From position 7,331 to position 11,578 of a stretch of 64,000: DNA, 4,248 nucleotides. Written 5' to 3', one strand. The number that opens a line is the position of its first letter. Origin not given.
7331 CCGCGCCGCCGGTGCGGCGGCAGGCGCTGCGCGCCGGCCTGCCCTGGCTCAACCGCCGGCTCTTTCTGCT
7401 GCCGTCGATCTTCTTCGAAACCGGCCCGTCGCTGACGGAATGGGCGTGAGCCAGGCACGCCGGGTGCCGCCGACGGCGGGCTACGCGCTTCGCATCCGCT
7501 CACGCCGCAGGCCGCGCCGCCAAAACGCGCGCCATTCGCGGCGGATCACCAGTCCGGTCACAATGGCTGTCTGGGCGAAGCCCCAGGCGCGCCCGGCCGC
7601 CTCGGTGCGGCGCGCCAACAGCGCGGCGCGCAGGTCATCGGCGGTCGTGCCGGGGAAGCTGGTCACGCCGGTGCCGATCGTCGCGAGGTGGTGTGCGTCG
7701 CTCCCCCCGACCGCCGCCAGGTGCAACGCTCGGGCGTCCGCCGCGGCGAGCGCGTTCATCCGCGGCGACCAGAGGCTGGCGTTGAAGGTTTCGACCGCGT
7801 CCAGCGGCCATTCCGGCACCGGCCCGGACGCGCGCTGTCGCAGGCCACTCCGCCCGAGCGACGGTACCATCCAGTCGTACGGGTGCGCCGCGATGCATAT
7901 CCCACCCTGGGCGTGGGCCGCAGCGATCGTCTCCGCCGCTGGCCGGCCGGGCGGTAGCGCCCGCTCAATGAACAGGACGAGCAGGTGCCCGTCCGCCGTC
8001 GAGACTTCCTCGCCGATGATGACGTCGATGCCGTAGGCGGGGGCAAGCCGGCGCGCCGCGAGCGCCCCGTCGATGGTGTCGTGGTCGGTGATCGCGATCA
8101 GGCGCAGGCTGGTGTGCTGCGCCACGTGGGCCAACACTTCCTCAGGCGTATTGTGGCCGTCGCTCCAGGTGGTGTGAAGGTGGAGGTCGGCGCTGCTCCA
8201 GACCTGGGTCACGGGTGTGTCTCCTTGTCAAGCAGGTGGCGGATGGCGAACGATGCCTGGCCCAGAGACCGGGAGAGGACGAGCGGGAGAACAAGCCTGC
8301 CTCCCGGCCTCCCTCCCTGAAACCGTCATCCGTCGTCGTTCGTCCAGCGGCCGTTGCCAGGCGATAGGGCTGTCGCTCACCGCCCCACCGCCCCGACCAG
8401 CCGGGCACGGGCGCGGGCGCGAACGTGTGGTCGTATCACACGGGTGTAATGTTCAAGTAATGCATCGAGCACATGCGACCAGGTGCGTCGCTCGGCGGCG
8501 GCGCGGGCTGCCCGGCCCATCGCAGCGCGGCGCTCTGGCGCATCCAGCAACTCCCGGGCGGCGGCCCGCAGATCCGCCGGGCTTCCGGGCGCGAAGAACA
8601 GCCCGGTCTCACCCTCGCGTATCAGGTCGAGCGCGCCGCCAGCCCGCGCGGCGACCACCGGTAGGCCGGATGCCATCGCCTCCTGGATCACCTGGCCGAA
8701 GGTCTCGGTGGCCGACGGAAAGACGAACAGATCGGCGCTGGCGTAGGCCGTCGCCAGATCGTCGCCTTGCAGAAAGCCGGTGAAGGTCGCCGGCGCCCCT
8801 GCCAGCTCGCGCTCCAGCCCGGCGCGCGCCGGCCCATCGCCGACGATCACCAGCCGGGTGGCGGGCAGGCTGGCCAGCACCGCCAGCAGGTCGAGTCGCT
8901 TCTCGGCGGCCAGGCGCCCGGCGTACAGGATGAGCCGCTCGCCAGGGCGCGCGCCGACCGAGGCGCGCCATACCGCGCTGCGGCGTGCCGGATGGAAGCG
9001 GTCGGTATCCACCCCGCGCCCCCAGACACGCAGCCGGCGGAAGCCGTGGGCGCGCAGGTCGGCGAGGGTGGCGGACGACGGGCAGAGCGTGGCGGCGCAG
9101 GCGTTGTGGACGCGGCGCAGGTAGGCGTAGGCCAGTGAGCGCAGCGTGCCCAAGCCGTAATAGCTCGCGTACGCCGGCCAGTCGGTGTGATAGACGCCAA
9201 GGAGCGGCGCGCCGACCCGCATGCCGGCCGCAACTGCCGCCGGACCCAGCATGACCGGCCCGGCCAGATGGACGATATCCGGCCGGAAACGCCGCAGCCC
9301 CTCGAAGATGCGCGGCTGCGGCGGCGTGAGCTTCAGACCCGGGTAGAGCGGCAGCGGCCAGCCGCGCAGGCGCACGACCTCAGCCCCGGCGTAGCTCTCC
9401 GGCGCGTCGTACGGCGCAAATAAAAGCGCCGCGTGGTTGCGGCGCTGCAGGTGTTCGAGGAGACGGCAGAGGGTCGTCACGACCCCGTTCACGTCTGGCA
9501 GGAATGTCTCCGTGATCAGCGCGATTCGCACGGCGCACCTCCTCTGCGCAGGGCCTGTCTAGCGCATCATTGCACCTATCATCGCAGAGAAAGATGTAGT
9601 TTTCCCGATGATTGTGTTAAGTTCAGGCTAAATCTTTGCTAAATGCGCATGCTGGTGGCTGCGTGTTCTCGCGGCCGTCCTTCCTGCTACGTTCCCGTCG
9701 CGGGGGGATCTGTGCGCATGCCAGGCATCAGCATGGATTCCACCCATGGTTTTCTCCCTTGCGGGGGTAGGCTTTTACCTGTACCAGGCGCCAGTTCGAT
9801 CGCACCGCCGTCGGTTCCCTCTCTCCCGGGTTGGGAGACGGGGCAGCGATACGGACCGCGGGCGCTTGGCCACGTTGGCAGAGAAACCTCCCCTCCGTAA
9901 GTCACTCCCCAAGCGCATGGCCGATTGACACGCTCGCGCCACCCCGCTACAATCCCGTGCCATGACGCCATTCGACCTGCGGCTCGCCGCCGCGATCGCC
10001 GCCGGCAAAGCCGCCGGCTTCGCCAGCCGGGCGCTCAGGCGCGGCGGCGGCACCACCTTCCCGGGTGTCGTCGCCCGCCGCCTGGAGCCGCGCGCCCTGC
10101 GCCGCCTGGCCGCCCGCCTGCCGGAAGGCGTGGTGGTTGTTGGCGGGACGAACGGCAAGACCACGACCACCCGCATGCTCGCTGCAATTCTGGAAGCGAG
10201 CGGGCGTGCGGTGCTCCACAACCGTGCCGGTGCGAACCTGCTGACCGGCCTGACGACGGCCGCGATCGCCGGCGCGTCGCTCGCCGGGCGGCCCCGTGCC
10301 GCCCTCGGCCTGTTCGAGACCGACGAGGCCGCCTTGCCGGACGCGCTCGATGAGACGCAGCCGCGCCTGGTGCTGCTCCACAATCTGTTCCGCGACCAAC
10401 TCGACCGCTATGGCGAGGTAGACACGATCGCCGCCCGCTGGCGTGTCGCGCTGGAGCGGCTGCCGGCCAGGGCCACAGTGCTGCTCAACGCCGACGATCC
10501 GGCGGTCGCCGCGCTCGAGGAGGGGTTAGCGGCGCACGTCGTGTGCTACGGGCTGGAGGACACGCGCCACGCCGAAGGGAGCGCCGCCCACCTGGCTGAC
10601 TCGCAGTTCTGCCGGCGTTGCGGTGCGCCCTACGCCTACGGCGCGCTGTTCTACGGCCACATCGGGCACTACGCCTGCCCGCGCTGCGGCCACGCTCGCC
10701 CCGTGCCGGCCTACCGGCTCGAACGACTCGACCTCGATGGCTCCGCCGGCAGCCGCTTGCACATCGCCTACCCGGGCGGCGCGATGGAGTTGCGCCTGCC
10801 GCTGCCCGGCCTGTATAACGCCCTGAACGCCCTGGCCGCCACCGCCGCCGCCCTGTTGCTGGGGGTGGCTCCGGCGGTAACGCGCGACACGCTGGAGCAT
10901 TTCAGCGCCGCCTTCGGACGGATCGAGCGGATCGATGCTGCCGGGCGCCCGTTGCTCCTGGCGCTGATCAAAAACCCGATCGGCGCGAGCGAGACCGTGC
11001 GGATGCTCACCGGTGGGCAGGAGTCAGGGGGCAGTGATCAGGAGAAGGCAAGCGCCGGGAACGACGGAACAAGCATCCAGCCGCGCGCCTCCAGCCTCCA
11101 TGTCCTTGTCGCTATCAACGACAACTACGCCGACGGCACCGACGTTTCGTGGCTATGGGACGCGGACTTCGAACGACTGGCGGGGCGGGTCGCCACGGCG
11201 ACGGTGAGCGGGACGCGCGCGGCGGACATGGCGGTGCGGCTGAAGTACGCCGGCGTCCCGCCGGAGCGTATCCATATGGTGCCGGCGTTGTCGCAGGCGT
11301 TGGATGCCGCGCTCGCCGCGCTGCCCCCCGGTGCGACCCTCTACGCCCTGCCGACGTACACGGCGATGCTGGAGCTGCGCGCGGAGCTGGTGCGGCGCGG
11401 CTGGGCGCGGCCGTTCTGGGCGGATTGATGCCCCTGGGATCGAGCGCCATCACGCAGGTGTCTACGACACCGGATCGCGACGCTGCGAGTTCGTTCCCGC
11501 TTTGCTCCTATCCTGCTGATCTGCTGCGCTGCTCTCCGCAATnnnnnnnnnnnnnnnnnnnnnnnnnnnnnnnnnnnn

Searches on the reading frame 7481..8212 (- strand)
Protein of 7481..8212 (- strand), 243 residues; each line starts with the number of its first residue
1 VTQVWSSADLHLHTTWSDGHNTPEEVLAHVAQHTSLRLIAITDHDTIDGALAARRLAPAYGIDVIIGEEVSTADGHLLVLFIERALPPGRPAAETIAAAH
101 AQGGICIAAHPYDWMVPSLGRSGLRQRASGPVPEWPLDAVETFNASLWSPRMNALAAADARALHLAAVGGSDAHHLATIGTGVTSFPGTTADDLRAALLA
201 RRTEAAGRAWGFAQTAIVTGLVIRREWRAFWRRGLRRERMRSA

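Call 33: search_protein_families(library=pfam, proteins=[window:7481-8212:-], max_evalue=0.0001)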
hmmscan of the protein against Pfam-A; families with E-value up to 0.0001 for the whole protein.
window:7481-8212:- (243 aa): 2 families
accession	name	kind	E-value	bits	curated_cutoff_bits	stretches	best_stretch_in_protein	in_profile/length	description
PF13263.12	PHP_C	-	8.5e-13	48.1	21.3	1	151-203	2-56/56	PHP-associated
PF02811.25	PHP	-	8e-09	36.5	26.4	1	9-78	1-76/164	PHP domain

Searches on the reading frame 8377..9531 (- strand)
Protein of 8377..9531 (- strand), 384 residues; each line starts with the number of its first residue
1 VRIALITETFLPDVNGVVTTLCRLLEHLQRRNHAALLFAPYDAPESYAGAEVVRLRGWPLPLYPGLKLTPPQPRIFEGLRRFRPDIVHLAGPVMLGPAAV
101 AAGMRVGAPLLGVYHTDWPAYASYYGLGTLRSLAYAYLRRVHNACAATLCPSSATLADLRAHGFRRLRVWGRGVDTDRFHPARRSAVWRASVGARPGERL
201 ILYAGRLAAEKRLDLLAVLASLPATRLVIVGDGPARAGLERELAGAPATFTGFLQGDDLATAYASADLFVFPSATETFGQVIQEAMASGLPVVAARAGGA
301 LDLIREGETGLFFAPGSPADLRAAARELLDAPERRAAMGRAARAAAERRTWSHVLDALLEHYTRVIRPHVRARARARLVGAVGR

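Call 33: search_protein_families(library=pfam, proteins=[window:8377-9531:-], max_evalue=0.0001)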
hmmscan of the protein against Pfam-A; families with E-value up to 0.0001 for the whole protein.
window:8377-9531:- (384 aa): 6 families
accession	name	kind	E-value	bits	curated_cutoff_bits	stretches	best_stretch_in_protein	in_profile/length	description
PF00534.26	Glycos_transf_1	-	2.9e-34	118.5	26.4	1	188-343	5-170/172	Glycosyl transferases group 1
PF13439.12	Glyco_transf_4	-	5.6e-32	111.5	28.5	1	14-178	1-170/170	Glycosyltransferase Family 4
PF13692.12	Glyco_trans_1_4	-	6.8e-31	107.9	27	1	199-330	2-141/142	Glycosyl transferases group 1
PF13579.12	Glyco_trans_4_4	-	5.6e-18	66.2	29.7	1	15-169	1-152/158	Glycosyl transferase 4-like domain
PF13524.12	Glyco_trans_1_2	-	1.9e-13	51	25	1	214-359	4-143/144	Glycosyl transferase-like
PF20706.3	GT4-conflict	-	1e-09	38.4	26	1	257-358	273-385/385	Family 4 Glycosyltransferase in conflict systems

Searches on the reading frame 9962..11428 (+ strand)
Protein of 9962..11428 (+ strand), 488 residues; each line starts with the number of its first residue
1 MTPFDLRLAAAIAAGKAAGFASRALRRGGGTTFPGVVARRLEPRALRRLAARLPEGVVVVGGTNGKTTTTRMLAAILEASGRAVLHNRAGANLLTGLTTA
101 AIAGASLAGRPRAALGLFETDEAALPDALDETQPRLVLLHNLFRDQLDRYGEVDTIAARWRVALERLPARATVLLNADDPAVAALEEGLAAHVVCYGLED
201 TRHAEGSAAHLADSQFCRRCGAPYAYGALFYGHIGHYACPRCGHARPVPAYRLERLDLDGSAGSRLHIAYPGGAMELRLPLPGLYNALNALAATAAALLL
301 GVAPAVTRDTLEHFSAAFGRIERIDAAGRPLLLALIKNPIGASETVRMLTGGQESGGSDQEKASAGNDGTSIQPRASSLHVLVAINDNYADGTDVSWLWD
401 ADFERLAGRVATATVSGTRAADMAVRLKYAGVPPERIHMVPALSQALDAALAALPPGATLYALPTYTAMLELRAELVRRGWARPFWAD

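Call 32: search_protein_families(library=pfam, proteins=[window:9962-11428:+], max_evalue=0.0001)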
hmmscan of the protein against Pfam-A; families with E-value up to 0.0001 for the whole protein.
window:9962-11428:+ (488 aa): 2 families
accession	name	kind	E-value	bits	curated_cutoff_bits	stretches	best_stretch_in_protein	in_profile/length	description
PF08353.15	MurT_C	-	1.2e-31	109.4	25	1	335-469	1-110/110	MurT ligase C-terminal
PF08245.18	Mur_ligase_M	-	4.1e-19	69.8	24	1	60-202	1-151/200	Mur ligase middle domain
